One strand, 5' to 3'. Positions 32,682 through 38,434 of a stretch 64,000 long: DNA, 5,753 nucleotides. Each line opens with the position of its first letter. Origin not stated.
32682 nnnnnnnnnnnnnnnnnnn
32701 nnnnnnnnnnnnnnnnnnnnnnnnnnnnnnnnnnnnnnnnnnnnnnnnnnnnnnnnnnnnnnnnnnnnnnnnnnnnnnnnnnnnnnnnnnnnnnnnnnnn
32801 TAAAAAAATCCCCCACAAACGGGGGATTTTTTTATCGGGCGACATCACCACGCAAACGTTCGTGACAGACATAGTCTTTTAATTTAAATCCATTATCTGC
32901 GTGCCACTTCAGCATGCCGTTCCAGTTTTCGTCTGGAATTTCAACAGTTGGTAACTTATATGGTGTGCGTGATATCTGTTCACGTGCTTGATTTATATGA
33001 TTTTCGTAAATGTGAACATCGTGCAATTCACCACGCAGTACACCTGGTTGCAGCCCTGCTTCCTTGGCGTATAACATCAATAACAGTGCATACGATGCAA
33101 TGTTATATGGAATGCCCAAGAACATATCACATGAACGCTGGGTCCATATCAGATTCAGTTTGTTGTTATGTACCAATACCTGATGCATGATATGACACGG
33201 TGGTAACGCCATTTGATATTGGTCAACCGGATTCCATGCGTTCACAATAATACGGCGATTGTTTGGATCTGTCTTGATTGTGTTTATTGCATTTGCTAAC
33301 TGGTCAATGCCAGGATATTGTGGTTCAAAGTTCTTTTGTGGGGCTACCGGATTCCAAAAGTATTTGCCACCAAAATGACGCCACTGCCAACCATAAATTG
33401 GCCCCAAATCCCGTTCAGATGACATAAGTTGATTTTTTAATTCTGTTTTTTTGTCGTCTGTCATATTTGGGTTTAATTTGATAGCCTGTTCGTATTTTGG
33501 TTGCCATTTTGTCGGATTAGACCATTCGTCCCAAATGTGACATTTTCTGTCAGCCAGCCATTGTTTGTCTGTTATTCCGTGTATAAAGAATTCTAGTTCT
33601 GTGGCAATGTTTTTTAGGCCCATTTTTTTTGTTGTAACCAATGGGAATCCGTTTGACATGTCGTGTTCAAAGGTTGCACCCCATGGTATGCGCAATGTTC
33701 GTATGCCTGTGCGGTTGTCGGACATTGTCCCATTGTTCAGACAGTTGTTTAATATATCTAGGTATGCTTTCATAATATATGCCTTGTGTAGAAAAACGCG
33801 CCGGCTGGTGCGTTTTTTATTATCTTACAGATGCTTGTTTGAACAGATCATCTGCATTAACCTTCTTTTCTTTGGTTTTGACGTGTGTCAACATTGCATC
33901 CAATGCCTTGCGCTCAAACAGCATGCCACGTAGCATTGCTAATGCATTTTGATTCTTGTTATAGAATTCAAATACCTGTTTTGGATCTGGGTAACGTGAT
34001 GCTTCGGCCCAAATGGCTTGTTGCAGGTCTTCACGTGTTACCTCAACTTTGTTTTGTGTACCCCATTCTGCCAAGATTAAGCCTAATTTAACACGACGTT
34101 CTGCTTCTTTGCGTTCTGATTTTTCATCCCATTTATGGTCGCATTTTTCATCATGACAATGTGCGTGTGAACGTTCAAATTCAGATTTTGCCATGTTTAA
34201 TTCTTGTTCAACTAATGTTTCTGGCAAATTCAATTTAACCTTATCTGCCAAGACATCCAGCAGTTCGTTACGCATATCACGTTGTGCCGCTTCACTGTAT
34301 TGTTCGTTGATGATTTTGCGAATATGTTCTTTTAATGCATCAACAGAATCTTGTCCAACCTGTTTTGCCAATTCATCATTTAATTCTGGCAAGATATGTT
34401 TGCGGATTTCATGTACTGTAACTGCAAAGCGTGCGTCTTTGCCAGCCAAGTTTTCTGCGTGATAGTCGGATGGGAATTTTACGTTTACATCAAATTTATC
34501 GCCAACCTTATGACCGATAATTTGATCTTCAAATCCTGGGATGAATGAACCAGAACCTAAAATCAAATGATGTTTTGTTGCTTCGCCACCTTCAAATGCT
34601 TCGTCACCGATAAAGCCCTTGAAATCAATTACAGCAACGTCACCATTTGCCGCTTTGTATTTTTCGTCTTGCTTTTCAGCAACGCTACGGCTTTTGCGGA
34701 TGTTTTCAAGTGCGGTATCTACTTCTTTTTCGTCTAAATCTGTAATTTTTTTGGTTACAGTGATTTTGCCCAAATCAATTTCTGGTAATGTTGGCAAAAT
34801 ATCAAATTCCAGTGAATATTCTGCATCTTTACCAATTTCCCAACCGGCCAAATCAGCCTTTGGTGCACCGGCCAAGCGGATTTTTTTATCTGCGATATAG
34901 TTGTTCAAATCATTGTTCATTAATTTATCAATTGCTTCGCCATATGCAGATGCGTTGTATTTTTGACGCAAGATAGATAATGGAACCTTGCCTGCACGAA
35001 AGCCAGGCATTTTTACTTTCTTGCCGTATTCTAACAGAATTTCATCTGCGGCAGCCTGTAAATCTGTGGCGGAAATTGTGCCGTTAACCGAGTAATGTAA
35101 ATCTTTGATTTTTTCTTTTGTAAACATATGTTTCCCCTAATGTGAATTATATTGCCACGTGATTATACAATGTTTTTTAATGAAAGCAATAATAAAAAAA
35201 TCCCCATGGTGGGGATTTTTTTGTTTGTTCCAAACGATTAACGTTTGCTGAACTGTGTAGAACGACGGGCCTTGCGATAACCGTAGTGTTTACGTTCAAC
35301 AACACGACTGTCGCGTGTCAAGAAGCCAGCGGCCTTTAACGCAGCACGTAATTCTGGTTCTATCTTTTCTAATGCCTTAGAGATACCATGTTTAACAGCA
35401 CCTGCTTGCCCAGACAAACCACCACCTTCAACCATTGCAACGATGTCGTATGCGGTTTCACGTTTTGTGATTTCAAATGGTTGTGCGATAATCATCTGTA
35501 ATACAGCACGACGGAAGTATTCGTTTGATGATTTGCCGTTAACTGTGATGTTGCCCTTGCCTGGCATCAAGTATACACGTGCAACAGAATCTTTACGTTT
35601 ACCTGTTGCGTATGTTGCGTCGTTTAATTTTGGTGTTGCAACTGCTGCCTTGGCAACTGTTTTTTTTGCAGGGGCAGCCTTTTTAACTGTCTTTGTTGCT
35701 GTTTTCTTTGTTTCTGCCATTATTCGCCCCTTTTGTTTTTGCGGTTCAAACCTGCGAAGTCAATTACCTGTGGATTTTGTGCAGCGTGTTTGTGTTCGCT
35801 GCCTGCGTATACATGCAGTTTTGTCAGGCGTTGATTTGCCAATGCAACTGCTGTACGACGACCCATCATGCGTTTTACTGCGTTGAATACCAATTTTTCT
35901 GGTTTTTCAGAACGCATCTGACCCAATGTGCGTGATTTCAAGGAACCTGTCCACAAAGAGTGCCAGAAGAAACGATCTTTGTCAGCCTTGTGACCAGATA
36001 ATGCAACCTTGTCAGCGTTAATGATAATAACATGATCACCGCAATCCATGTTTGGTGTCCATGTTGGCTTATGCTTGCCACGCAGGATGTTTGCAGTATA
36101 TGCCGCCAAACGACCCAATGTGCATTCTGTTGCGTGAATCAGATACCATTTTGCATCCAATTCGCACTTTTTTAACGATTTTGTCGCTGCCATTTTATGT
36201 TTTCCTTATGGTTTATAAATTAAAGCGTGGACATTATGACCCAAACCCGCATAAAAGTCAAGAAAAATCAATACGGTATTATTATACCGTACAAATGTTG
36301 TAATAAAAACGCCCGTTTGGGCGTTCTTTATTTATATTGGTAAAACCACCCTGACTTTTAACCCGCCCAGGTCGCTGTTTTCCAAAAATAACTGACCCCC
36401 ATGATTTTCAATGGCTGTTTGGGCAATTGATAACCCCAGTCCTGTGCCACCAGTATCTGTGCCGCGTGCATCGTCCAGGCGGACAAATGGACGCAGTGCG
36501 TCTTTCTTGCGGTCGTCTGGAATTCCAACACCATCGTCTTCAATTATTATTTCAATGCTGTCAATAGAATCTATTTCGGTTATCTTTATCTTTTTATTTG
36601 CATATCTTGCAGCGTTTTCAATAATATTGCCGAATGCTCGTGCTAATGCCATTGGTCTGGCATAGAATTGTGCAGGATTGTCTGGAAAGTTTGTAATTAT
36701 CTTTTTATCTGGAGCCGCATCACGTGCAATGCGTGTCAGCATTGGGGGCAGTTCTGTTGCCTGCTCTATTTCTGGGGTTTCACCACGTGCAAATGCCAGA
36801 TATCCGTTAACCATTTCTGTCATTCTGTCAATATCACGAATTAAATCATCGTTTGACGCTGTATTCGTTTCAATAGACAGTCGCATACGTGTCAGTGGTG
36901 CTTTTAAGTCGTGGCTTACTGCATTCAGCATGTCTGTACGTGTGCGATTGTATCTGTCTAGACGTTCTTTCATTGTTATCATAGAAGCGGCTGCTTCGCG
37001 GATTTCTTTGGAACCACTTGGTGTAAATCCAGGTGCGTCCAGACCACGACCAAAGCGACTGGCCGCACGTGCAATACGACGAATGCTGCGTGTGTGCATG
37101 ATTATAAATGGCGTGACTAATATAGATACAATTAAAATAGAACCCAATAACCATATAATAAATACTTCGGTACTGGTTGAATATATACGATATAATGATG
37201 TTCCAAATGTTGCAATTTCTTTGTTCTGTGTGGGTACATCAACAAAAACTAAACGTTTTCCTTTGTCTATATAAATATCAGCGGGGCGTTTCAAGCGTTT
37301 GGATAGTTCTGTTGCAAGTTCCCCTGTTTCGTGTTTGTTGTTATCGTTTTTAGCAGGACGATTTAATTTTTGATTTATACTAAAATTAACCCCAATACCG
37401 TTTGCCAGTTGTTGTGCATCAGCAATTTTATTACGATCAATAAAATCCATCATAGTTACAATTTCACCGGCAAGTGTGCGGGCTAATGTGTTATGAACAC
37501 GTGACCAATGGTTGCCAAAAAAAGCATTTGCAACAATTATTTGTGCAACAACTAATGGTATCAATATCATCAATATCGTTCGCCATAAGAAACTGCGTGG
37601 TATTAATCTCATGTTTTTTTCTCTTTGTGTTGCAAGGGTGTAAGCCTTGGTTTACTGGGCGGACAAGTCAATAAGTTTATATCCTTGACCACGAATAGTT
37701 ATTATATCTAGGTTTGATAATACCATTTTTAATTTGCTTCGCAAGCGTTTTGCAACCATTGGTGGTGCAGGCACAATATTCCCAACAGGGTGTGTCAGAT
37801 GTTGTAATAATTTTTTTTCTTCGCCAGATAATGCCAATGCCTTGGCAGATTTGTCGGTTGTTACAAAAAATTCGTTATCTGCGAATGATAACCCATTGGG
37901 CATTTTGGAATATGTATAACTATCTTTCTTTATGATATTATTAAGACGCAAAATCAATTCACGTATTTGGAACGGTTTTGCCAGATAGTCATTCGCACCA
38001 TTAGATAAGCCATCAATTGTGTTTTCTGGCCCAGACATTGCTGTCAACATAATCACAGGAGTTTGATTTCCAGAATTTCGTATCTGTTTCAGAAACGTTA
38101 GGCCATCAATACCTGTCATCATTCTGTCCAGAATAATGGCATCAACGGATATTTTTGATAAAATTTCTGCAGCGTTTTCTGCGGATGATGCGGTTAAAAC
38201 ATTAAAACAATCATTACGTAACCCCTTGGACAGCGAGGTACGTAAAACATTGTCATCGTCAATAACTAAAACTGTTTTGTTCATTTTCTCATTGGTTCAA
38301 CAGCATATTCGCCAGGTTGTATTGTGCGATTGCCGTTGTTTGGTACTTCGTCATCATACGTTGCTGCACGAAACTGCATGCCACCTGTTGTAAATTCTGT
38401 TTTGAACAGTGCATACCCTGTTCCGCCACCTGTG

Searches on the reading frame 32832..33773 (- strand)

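Call 76: search_protein_families(library=pfam, proteins=[window:32832-33773:-], max_evalue=0.001)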
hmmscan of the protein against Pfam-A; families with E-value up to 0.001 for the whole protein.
window:32832-33773:- (313 aa): 1 family
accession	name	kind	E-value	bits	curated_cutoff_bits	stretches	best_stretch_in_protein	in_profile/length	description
PF00303.24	Thymidylat_synt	-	7.1e-86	288.1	24.3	1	2-312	1-265/266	Thymidylate synthase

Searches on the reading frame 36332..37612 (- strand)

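Call 76: search_protein_families(library=pfam, proteins=[window:36332-37612:-], max_evalue=0.001)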
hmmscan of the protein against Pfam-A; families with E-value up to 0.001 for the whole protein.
window:36332-37612:- (426 aa): 3 families
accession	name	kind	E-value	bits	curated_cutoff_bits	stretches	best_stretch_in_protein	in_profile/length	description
PF02518.31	HATPase_c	-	1.2e-19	71.2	26.4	1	320-425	3-108/111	Histidine kinase-, DNA gyrase B-, and HSP90-like ATPase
PF00512.31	HisKA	-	9e-07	29.3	26.9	1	225-279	2-65/66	His Kinase A (phospho-acceptor) domain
PF00672.30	HAMP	-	1.1e-05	26.1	25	1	173-219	6-52/53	HAMP domain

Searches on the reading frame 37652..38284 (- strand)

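Call 76: search_protein_families(library=pfam, proteins=[window:37652-38284:-], max_evalue=0.001)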
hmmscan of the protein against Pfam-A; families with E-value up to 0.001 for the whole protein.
window:37652-38284:- (210 aa): 1 family
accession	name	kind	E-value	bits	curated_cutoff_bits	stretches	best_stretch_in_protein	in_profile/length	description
PF00072.30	Response_reg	-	6.4e-28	97.6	30.2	1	5-114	1-110/111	Response regulator receiver domain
